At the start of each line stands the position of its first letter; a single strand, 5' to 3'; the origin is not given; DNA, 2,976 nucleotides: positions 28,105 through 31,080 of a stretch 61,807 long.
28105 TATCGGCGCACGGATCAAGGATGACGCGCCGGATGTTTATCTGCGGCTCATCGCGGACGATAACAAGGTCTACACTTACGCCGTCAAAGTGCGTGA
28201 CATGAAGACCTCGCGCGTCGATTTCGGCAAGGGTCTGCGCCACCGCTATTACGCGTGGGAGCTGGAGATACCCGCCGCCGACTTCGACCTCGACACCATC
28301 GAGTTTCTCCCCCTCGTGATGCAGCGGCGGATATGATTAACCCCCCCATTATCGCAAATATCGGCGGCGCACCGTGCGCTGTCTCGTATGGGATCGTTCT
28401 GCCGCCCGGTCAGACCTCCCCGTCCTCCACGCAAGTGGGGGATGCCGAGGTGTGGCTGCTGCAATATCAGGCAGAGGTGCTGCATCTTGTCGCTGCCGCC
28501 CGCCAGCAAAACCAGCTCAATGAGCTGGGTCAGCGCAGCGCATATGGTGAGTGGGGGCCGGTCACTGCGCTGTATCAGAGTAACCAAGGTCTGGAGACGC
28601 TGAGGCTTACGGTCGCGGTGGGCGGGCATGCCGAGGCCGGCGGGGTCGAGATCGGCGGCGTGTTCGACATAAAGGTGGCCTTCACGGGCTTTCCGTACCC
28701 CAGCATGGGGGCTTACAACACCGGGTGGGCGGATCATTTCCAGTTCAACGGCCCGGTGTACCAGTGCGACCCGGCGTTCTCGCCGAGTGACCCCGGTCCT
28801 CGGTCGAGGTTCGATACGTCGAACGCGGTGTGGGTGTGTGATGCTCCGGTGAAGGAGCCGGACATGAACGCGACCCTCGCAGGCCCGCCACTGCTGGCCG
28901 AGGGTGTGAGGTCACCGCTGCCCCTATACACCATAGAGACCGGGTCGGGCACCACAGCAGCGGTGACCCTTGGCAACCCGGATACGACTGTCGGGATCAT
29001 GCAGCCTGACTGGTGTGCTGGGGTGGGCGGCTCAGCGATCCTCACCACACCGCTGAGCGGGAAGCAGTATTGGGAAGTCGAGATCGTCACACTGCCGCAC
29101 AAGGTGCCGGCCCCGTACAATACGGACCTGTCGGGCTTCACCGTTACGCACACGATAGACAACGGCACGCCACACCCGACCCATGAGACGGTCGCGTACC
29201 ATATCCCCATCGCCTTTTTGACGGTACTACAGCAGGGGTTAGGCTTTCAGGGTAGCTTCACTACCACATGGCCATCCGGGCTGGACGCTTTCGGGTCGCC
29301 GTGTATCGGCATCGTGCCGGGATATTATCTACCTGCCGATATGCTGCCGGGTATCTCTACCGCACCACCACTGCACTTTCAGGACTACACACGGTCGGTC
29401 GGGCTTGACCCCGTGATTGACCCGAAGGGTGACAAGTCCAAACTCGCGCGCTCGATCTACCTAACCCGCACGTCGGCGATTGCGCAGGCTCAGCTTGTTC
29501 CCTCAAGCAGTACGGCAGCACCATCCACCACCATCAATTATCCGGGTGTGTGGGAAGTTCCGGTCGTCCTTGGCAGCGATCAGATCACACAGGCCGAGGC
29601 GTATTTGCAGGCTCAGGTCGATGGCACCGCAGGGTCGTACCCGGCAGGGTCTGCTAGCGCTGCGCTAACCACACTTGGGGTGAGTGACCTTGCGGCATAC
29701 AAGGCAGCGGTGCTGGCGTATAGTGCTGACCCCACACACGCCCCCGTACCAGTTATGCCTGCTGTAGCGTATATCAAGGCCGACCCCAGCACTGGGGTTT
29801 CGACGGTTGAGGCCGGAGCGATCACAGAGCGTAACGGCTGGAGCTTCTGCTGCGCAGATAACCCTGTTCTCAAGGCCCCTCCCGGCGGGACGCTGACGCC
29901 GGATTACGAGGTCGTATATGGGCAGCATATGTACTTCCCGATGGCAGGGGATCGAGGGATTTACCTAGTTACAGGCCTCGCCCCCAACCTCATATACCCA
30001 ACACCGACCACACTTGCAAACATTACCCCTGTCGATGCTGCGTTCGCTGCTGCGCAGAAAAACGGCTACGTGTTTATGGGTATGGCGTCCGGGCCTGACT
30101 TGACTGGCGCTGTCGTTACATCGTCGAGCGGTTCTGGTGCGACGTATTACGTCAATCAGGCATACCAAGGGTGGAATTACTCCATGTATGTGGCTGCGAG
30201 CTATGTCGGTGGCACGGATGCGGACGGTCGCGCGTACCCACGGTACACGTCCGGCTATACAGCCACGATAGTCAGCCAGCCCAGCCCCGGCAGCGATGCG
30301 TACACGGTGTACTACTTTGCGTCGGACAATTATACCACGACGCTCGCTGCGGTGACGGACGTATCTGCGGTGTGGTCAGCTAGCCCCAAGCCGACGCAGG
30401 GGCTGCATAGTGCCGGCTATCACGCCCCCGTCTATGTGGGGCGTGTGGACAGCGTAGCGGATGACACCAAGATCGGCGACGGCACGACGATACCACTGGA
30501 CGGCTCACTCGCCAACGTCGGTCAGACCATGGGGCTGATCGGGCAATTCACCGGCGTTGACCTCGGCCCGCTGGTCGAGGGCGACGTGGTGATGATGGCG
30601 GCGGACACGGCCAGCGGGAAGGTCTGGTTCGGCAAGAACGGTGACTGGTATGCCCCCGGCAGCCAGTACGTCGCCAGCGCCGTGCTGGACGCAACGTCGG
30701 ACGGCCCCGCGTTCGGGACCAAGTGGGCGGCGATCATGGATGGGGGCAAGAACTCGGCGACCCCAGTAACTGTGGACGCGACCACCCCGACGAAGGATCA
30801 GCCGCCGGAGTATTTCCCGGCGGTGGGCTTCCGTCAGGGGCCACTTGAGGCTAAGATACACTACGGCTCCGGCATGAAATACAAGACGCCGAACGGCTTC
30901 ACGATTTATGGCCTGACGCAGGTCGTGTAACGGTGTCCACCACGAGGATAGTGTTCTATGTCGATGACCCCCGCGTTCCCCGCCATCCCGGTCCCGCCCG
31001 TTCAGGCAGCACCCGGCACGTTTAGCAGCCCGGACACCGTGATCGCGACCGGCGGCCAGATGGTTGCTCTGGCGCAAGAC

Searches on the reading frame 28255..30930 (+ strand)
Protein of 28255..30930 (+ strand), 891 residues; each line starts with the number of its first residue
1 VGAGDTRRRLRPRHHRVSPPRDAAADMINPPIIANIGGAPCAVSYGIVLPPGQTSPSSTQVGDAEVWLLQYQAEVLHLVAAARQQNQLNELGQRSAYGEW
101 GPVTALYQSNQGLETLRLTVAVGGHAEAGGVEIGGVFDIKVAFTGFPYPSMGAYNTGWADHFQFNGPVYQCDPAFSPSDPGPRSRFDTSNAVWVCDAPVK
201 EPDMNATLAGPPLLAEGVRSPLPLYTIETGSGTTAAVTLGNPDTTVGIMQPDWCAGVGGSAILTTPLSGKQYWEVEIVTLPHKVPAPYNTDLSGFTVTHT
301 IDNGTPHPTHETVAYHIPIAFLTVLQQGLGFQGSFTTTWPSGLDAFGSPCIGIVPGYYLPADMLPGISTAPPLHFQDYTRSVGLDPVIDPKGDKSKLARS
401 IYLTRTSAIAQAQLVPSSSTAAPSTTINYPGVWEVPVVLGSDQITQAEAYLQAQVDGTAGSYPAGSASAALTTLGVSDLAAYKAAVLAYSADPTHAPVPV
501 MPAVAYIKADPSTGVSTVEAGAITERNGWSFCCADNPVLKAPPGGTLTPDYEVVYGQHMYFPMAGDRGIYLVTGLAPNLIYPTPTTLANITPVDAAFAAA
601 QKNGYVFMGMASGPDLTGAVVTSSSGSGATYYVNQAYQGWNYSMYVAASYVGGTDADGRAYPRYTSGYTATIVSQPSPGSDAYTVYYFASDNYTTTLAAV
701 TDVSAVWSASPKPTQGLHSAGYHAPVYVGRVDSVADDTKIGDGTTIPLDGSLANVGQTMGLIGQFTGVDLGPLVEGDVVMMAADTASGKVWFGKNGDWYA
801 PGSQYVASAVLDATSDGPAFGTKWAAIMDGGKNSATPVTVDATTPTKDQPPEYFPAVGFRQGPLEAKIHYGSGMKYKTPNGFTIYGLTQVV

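Call 7: search_protein_families(library=pfam, proteins=[window:28255-30930:+], max_evalue=0.01)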
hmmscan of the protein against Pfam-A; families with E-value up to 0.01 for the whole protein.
window:28255-30930:+ (891 aa): 0 families

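Call 8: search_protein_families(library=phrogs, proteins=[window:28255-30930:+], max_evalue=0.001)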
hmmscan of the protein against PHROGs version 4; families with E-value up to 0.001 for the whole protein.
window:28255-30930:+ (891 aa): 0 families

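Call 84: search_protein_families(library=phrogs, proteins=[window:28255-30930:+], max_evalue=0.01)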
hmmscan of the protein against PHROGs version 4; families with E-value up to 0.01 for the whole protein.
window:28255-30930:+ (891 aa): 1 family
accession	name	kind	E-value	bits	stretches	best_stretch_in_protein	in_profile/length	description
phrog_10080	-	unknown function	0.0074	15.9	0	233-284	23-69/667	-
